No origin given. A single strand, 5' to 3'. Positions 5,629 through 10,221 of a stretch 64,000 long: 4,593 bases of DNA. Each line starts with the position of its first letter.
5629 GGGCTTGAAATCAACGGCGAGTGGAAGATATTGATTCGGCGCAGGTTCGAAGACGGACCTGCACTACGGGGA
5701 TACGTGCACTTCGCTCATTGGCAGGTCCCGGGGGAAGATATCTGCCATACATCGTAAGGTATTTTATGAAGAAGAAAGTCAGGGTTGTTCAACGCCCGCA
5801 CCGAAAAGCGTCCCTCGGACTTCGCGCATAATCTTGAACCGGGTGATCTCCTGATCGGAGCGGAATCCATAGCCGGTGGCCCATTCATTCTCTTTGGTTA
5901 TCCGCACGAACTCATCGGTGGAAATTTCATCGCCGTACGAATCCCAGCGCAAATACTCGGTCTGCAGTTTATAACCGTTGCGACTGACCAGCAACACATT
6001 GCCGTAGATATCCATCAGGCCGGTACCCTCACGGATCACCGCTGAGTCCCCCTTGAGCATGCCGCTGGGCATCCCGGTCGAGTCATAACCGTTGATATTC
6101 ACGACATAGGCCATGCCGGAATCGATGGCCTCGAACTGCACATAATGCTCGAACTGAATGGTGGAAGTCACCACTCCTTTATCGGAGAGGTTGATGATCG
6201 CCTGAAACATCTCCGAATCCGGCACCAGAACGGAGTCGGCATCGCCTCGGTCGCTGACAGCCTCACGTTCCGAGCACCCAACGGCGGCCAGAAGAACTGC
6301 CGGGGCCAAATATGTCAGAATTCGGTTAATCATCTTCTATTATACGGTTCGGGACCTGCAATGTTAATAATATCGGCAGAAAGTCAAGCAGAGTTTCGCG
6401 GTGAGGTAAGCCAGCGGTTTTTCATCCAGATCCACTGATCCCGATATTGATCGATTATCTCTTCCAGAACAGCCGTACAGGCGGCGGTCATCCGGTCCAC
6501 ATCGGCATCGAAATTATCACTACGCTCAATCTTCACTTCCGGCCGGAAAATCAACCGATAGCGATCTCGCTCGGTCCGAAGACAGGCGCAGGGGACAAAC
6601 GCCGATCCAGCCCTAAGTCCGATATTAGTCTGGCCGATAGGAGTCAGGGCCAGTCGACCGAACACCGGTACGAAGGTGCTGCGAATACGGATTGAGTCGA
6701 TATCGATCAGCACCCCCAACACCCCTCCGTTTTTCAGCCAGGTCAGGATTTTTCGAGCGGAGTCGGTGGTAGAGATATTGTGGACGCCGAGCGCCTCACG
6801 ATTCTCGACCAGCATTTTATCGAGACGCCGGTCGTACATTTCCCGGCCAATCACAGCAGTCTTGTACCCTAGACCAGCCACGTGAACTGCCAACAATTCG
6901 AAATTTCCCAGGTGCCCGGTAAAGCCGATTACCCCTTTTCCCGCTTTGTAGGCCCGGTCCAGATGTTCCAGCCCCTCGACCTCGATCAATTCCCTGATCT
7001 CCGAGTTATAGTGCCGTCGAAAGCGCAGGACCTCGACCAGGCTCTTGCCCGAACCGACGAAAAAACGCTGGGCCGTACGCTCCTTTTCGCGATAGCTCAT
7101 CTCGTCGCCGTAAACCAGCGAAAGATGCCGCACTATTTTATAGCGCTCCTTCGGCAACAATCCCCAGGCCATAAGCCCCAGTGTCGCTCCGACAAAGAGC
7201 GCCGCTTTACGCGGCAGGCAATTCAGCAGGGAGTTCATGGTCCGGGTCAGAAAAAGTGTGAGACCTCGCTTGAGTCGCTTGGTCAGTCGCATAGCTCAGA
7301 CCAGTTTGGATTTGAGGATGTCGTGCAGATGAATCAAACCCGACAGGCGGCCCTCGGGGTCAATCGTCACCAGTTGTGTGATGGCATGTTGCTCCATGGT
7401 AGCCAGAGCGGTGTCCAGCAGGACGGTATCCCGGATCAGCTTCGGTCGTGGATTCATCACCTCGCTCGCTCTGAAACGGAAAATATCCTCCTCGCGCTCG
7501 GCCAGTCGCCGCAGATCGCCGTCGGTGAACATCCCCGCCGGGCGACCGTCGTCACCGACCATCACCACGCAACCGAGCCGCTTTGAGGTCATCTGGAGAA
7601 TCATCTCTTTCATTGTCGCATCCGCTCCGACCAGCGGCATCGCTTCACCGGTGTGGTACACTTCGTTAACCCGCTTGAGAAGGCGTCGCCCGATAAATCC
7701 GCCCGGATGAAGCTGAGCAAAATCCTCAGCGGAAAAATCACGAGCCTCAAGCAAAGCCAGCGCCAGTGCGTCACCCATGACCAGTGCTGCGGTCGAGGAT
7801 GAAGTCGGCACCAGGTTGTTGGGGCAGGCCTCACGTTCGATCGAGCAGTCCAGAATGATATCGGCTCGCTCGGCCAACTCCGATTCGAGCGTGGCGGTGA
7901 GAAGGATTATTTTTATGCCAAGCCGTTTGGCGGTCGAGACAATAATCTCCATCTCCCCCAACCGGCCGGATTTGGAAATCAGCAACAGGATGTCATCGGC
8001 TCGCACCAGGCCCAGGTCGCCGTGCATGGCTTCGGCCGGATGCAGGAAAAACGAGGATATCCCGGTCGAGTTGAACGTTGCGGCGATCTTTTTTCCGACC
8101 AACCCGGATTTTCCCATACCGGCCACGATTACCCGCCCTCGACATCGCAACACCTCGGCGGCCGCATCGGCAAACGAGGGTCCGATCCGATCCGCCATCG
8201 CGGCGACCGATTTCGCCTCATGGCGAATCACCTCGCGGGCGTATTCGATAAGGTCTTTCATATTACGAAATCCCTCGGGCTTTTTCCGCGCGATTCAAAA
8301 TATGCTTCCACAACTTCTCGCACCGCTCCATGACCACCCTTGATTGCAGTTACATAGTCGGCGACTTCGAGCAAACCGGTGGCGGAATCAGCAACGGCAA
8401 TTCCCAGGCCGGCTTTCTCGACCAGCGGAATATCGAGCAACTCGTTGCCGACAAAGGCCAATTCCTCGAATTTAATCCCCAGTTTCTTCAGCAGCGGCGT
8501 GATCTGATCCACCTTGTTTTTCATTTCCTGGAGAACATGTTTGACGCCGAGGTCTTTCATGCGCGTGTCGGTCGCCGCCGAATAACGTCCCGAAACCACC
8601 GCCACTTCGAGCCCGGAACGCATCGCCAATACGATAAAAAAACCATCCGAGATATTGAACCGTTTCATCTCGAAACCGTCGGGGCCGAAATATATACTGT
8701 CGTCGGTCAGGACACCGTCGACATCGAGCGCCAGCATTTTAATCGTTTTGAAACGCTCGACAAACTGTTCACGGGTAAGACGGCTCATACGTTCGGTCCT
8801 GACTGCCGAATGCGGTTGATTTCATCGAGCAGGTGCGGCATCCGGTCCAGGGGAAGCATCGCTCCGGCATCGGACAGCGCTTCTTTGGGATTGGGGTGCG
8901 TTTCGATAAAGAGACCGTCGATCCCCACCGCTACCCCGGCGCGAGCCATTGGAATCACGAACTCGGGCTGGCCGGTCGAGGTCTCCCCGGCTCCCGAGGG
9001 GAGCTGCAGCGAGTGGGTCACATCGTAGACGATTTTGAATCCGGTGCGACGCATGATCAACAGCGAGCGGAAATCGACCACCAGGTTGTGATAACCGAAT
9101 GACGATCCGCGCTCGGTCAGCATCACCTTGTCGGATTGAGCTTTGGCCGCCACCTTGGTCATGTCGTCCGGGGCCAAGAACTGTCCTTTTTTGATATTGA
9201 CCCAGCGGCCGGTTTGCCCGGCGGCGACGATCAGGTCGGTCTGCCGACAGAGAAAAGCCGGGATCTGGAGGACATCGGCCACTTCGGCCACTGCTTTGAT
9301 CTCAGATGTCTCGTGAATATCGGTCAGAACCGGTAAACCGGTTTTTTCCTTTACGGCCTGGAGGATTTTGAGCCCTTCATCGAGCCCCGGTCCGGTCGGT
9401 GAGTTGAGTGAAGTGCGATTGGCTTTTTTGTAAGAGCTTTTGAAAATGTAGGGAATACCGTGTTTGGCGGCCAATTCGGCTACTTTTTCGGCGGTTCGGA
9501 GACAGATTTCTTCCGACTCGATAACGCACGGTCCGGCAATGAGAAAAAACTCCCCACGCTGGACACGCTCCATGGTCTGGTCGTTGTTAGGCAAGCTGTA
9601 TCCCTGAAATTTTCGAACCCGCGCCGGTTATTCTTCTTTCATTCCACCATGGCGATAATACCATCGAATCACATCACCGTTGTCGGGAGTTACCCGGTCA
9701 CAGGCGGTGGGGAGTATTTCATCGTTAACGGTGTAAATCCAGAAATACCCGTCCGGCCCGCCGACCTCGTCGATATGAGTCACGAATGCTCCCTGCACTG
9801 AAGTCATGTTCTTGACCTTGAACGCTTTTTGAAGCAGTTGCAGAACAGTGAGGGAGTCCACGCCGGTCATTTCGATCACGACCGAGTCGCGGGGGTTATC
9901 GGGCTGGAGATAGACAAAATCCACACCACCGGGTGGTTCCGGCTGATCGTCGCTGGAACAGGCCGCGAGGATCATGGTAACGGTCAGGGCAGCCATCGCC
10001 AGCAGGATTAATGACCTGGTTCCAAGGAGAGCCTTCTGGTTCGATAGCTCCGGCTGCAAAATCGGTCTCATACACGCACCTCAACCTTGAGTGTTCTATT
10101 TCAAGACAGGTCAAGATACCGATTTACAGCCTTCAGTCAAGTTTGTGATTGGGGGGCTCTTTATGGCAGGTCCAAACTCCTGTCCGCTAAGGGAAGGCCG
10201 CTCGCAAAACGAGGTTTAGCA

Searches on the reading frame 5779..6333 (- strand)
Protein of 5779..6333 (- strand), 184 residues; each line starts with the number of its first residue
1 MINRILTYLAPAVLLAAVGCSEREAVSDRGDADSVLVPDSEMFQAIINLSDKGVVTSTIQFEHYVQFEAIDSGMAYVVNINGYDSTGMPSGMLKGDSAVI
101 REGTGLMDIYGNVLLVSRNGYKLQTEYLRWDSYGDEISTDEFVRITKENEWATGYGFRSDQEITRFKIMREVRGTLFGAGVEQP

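Call 9: search_protein_families(library=pfam, proteins=[window:5779-6333:-], max_evalue=0.001)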
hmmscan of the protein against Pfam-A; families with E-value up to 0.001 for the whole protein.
window:5779-6333:- (184 aa): 1 family
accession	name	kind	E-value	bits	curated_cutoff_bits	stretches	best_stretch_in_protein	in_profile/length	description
PF06835.18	LptC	-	1.6e-07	31.5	21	1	50-175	45-173/175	Lipopolysaccharide-assembly, LptC-related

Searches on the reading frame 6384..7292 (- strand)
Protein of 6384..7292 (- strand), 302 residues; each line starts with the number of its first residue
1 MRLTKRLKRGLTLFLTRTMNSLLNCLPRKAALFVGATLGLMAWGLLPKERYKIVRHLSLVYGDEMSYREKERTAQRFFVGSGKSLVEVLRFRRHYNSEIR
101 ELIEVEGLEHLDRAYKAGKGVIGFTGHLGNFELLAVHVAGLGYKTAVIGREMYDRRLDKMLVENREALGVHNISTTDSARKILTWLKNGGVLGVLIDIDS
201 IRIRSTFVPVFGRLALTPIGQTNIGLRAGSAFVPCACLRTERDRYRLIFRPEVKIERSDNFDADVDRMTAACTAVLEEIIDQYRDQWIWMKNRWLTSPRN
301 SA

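Call 9: search_protein_families(library=pfam, proteins=[window:6384-7292:-], max_evalue=0.001)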
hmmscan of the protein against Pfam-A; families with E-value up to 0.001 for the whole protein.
window:6384-7292:- (302 aa): 1 family
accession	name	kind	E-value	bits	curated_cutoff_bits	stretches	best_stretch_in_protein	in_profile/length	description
PF03279.18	Lip_A_acyltrans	-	2.2e-41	142.5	22.3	1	12-296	16-295/295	Bacterial lipid A biosynthesis acyltransferase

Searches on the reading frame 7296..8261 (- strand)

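Call 9: search_protein_families(library=pfam, proteins=[window:7296-8261:-], max_evalue=0.001)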
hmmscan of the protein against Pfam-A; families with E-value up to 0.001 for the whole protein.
window:7296-8261:- (321 aa): 3 families
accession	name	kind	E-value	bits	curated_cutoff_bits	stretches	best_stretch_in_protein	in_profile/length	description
PF01380.27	SIS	-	4.8e-24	85.1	25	1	38-169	2-131/131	SIS domain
PF00571.33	CBS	-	1.8e-15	57.4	24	2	265-317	1-53/57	CBS domain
PF13580.11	SIS_2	-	0.00083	19.8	27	0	86-122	101-137/138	SIS domain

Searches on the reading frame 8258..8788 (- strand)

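Call 9: search_protein_families(library=pfam, proteins=[window:8258-8788:-], max_evalue=0.001)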
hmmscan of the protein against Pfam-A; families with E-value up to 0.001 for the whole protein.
window:8258-8788:- (176 aa): 2 families
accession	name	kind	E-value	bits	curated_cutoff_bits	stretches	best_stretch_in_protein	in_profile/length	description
PF08282.18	Hydrolase_3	-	8e-10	39.3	20.9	1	86-150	182-246/255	haloacid dehalogenase-like hydrolase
PF00702.32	Hydrolase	-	1.1e-05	26.4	26.4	0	57-127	112-191/191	haloacid dehalogenase-like hydrolase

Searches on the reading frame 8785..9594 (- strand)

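Call 9: search_protein_families(library=pfam, proteins=[window:8785-9594:-], max_evalue=0.001)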
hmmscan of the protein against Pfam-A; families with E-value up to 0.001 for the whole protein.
window:8785-9594:- (269 aa): 1 family
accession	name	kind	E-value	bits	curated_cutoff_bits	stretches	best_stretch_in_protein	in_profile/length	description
PF00793.26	DAHP_synth_1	-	1.9e-63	214.3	25.5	1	15-254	17-256/270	DAHP synthetase I family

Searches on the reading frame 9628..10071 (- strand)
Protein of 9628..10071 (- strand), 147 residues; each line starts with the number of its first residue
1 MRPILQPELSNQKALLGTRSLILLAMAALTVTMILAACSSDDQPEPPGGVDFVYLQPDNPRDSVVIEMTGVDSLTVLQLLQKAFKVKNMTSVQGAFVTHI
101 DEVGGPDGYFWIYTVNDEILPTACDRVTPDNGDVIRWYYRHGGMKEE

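Call 10: search_protein_families(library=pfam, proteins=[window:9628-10071:-], max_evalue=0.001)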
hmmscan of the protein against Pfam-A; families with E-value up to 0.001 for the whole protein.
window:9628-10071:- (147 aa): 1 family
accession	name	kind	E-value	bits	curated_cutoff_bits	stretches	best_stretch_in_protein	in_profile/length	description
PF14478.12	DUF4430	-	1.4e-14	54.7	23.8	1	75-140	3-71/72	Domain of unknown function (DUF4430)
